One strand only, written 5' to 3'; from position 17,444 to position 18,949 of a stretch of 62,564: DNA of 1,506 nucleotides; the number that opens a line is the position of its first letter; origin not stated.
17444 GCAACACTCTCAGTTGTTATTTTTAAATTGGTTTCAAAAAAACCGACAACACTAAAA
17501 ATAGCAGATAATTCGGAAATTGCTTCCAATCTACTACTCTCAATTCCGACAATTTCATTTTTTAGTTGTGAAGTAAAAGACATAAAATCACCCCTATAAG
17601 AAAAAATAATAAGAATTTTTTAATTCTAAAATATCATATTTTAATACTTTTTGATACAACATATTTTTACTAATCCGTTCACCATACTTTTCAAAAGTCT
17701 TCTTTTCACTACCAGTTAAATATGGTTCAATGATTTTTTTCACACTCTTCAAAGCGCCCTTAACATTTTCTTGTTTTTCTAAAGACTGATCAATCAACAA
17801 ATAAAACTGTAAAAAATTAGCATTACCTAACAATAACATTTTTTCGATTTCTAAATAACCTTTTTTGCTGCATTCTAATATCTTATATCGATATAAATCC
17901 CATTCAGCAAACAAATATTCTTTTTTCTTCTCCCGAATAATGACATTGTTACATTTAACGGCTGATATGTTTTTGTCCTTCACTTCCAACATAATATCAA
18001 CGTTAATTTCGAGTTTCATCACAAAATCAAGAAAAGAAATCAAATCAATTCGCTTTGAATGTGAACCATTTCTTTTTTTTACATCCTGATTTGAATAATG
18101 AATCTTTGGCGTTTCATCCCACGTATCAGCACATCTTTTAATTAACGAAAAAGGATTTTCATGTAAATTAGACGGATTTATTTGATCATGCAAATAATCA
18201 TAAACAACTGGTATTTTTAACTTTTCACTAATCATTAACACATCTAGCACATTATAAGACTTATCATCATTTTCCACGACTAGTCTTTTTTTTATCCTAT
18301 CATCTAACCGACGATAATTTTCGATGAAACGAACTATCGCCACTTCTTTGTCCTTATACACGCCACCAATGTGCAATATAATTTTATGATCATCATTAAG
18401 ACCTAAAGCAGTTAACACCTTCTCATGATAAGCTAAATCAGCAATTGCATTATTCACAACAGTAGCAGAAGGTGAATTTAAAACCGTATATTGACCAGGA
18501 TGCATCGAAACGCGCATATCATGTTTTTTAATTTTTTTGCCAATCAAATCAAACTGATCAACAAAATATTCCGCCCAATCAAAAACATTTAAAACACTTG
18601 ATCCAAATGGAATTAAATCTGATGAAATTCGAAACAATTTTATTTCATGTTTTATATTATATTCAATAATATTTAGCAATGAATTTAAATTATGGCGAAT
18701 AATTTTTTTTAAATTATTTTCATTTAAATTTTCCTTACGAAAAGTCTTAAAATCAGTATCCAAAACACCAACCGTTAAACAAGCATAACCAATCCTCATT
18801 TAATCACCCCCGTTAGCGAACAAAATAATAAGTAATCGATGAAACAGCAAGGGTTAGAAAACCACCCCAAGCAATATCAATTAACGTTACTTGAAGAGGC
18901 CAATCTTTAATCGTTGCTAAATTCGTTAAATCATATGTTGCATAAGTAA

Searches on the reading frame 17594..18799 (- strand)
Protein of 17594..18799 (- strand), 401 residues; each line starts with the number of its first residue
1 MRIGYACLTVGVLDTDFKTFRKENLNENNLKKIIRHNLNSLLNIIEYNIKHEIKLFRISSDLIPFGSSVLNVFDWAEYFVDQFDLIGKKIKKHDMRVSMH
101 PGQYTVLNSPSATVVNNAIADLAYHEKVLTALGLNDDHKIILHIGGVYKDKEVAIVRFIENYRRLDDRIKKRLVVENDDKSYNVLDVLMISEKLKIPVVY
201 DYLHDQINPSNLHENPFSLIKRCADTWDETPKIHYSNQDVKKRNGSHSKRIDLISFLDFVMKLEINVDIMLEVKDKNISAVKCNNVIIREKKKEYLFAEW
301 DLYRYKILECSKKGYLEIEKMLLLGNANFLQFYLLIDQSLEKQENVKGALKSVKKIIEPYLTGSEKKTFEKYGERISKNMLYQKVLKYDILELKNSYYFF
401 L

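Call 38: find_encoding_contigs(protein=window:17594-18799:-, flank=10000, max_places=1)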
Protein window:17594-18799:- (401 aa): 8 contigs read that carry it; 1 place shown.
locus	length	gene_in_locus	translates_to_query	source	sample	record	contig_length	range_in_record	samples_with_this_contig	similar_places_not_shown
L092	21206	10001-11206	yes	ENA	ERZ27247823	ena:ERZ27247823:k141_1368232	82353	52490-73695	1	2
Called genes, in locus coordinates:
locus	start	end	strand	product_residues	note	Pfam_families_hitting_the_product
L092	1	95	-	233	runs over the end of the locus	-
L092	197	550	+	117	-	-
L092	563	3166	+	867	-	PF00690:Cation_ATPase_N, PF00122:E1-E2_ATPase, PF13246:Cation_ATPase, PF00702:Hydrolase, PF12710:HAD (weak), PF08282:Hydrolase_3 (faint), PF00689:Cation_ATPase_C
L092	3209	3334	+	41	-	-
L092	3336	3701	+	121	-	PF00581:Rhodanese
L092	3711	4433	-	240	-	PF06541:ABC_trans_CmpB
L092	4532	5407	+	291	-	PF13385:Laminin_G_3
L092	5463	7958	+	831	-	PF00133:tRNA-synt_1, PF01406:tRNA-synt_1e (faint), PF09334:tRNA-synt_1g, PF13603:tRNA-synt_1_2, PF00133:tRNA-synt_1, PF09334:tRNA-synt_1g, PF08264:Anticodon_1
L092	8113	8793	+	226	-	PF00924:MS_channel_2nd, PF21082:MS_channel_3rd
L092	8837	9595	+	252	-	PF06966:DUF1295, PF02544:Steroid_dh, PF04191:PEMT (weak)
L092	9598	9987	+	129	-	PF09945:DUF2177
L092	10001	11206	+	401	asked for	PF03851:UvdE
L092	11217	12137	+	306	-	PF10298:WhiA_N, PF14527:LAGLIDADG_WhiA, PF02650:HTH_WhiA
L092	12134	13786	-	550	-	PF00753:Lactamase_B, PF12706:Lactamase_B_2, PF23023:Anti-Pycsar_Apyc1, PF22505:RNase_J_b_CASP, PF07521:RMMBL, PF17770:RNase_J_C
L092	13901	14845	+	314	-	PF01656:CbiA (faint), PF02881:SRP54_N, PF13614:AAA_31 (faint), PF00448:SRP54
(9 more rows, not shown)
